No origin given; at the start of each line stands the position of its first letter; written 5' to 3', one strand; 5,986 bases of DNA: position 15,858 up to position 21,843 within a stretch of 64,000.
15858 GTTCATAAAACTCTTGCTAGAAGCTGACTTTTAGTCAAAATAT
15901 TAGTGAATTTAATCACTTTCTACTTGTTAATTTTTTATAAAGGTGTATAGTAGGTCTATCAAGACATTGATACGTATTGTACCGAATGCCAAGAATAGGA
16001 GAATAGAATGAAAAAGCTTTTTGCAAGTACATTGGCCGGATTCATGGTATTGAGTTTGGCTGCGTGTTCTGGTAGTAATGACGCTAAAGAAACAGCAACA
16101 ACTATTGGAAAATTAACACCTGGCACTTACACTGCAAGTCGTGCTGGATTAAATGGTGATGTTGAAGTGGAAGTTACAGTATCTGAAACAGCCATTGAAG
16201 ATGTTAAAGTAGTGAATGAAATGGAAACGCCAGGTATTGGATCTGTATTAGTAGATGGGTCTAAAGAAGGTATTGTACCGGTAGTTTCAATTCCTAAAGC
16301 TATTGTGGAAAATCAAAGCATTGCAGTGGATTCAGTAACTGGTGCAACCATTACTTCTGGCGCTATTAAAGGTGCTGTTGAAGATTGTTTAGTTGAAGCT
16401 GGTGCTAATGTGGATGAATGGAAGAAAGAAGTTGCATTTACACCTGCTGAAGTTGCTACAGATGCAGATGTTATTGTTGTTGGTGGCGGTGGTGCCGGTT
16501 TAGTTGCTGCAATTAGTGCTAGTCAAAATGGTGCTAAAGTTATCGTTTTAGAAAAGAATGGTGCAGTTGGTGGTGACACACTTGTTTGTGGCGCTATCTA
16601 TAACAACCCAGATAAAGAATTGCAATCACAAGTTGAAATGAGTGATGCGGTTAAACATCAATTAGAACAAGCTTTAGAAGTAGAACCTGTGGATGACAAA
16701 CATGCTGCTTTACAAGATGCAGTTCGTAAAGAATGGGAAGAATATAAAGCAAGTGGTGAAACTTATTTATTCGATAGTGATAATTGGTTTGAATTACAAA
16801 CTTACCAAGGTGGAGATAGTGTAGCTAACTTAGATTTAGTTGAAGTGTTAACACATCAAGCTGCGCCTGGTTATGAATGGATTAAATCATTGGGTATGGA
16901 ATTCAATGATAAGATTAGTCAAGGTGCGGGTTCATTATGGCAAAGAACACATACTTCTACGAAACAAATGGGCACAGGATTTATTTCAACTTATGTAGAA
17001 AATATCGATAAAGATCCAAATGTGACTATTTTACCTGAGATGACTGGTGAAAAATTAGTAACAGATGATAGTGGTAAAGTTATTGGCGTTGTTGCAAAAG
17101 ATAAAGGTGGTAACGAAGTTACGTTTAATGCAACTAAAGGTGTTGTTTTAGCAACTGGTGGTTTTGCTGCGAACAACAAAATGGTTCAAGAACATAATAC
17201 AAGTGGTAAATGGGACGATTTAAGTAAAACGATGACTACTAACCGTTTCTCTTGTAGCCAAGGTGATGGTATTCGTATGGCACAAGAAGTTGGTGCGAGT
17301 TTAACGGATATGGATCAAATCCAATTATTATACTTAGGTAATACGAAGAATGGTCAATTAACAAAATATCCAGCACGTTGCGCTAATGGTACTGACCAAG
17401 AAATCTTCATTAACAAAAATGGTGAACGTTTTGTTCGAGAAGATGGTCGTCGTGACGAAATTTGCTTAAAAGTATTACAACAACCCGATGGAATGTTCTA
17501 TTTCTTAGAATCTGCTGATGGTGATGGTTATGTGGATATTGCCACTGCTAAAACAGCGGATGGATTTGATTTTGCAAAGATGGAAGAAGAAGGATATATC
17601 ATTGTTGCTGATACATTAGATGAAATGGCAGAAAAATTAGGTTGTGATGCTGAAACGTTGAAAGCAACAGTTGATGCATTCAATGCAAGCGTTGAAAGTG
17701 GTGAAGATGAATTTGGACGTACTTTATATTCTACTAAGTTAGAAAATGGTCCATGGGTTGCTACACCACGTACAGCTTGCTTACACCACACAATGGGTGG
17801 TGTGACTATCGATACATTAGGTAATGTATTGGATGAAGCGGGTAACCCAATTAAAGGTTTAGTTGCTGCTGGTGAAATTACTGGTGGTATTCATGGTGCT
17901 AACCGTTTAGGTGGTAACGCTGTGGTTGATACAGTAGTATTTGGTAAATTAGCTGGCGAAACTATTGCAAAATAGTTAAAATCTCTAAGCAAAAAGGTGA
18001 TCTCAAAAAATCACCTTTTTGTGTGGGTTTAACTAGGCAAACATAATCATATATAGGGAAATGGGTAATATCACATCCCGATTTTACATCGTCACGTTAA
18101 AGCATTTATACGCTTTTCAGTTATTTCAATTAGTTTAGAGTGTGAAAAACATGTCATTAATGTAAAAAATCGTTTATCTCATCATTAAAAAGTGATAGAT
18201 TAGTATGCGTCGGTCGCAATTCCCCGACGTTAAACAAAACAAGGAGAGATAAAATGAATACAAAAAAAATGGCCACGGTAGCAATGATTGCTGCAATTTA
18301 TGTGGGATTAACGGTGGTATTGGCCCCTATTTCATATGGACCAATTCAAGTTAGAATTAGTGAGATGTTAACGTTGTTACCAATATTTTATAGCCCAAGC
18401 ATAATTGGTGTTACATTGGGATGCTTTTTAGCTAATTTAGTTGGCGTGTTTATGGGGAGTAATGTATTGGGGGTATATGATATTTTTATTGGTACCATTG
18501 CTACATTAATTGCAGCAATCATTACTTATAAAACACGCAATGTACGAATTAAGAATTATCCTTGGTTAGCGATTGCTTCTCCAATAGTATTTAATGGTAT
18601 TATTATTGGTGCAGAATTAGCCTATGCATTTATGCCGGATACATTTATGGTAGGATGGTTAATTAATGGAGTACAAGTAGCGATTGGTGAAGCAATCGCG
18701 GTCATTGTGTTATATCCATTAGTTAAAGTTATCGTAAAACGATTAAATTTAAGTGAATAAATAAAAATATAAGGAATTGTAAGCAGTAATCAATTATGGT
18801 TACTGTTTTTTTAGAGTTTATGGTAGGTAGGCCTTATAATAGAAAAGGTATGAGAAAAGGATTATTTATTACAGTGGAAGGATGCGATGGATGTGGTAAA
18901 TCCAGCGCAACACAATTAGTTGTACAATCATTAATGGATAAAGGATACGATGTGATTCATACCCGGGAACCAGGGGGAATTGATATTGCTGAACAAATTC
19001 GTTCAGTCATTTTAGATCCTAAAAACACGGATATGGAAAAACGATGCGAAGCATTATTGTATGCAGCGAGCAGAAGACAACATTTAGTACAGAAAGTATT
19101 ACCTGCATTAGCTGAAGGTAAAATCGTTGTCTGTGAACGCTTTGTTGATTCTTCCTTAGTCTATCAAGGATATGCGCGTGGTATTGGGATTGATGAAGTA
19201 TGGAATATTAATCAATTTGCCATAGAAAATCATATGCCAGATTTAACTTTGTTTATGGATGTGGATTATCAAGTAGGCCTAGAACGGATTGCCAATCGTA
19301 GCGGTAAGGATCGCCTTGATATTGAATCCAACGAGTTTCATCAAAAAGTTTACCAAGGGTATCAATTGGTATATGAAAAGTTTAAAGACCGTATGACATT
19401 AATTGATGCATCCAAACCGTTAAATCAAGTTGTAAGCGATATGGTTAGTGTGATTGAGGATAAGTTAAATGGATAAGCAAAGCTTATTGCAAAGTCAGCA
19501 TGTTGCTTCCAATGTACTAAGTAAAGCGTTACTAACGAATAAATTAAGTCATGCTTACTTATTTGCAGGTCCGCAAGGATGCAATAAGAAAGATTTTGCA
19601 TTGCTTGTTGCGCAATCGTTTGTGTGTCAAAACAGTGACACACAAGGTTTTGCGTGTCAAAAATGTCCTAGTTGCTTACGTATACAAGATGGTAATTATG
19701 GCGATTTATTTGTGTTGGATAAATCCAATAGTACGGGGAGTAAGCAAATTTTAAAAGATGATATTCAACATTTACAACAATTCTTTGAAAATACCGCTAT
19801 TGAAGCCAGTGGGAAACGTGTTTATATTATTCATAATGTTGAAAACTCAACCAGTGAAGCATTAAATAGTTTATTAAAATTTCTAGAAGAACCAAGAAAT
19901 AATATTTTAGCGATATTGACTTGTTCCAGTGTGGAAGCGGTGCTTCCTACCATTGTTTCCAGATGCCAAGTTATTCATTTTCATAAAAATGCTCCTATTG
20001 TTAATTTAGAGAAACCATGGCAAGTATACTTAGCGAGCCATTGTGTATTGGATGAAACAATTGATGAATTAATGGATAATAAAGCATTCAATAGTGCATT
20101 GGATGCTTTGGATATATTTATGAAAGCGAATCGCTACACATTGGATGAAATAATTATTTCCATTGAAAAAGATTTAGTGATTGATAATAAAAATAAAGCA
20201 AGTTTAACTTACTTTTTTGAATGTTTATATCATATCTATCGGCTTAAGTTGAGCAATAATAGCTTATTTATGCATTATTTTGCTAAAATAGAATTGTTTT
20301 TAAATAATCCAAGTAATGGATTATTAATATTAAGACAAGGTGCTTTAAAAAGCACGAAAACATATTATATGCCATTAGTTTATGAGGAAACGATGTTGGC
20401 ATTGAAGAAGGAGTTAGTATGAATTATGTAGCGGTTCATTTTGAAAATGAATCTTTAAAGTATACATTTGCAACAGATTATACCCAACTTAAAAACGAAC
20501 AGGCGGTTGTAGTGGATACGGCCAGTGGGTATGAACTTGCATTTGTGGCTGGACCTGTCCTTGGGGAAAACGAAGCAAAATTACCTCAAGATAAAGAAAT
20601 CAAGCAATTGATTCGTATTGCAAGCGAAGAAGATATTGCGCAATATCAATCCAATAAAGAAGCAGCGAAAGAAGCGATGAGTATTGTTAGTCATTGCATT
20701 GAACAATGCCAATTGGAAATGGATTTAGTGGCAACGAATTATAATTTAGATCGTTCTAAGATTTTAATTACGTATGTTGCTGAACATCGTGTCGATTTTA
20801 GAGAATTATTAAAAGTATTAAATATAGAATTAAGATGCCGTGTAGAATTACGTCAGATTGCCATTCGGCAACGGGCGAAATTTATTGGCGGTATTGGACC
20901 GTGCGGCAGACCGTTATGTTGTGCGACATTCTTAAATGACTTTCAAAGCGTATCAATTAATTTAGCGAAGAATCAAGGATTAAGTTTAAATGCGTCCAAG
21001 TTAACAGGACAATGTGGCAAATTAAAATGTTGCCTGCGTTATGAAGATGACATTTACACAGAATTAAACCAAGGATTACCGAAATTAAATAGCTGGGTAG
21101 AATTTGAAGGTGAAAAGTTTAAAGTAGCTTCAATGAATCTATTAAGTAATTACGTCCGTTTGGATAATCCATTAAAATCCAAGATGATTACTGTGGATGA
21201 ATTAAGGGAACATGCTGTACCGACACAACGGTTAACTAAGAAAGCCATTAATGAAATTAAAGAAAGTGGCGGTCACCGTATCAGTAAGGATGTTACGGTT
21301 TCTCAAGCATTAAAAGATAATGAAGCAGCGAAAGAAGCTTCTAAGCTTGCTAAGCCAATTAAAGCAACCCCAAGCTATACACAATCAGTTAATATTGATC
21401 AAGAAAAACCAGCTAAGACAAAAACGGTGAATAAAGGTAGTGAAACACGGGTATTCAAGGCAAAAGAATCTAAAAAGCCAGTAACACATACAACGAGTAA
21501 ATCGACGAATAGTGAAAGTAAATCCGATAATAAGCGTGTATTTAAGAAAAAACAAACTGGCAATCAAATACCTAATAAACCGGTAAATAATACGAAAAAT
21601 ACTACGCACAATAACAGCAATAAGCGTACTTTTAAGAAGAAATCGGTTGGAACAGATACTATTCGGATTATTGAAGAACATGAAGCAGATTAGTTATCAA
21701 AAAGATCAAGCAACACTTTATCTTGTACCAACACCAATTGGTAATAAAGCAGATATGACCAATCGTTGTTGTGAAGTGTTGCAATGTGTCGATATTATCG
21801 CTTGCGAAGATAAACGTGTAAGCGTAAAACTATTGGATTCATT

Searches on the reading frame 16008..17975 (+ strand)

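Call 95: search_protein_families(library=pfam, proteins=[window:16008-17975:+], max_evalue=0.00001)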
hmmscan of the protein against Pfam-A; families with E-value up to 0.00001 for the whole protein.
window:16008-17975:+ (655 aa): 8 families
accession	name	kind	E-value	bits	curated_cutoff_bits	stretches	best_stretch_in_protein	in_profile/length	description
PF00890.30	FAD_binding_2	-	1.4e-56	193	20.4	1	154-639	1-414/414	FAD binding domain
PF04205.19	FMN_bind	-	3.4e-15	56.9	22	1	47-128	1-76/77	FMN-binding domain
PF12831.13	FAD_oxidored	-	2.3e-13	50.7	27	1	154-191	1-38/416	FAD dependent oxidoreductase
PF03486.20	HI0933_like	-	1.8e-11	44.4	50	1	154-196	2-44/244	HI0933-like protein Rossmann domain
PF01266.30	DAO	-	1.4e-10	41.7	27.9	1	154-388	1-207/353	FAD dependent oxidoreductase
PF07992.20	Pyr_redox_2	-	9.5e-08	32.2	26.1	1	154-240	2-90/291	Pyridine nucleotide-disulphide oxidoreductase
PF01946.23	Thi4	-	1.5e-07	31.3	26.2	1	151-199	16-65/235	Thi4 family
PF01134.28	GIDA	-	4.2e-07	29.8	22.1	0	154-185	1-32/391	Glucose inhibited division protein A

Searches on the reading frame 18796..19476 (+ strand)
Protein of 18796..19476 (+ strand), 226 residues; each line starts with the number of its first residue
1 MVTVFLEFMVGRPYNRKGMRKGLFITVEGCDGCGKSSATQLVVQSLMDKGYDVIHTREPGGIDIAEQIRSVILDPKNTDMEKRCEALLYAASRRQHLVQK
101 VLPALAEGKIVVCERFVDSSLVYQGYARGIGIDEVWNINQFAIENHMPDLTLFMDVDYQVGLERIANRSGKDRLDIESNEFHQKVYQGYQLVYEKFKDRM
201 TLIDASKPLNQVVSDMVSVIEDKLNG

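Call 95: search_protein_families(library=pfam, proteins=[window:18796-19476:+], max_evalue=0.00001)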
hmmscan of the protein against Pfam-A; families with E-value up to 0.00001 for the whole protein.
window:18796-19476:+ (226 aa): 1 family
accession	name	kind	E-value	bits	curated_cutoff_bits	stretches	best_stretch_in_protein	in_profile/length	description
PF02223.23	Thymidylate_kin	-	5e-54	183.3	27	1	27-215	1-184/185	Thymidylate kinase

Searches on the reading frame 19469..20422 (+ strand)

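Call 95: search_protein_families(library=pfam, proteins=[window:19469-20422:+], max_evalue=0.00001)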
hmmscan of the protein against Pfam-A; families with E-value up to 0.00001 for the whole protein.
window:19469-20422:+ (317 aa): 1 family
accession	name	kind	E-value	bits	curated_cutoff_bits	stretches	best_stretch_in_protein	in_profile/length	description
PF13177.12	DNA_pol3_delta2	-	5.2e-49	166.8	27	1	10-173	2-159/161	DNA polymerase III, delta subunit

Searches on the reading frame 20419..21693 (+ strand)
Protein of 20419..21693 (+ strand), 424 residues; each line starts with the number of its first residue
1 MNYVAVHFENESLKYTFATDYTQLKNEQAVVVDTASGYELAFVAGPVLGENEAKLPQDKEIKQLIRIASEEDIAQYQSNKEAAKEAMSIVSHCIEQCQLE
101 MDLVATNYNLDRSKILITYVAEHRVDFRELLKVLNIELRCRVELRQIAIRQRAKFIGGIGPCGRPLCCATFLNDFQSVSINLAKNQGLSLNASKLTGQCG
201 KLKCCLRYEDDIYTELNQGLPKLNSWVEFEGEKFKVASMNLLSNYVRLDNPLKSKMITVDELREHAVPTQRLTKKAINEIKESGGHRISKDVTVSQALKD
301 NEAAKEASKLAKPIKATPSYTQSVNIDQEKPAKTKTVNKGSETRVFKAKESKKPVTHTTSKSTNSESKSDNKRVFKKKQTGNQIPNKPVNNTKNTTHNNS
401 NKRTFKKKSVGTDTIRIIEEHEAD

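Call 95: search_protein_families(library=pfam, proteins=[window:20419-21693:+], max_evalue=0.00001)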
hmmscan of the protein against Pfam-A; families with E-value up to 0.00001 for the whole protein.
window:20419-21693:+ (424 aa): 1 family
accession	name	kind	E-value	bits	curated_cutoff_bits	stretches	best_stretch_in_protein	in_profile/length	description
PF04468.17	PSP1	-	1.6e-27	96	27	1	62-147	1-86/86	PSP1 C-terminal conserved region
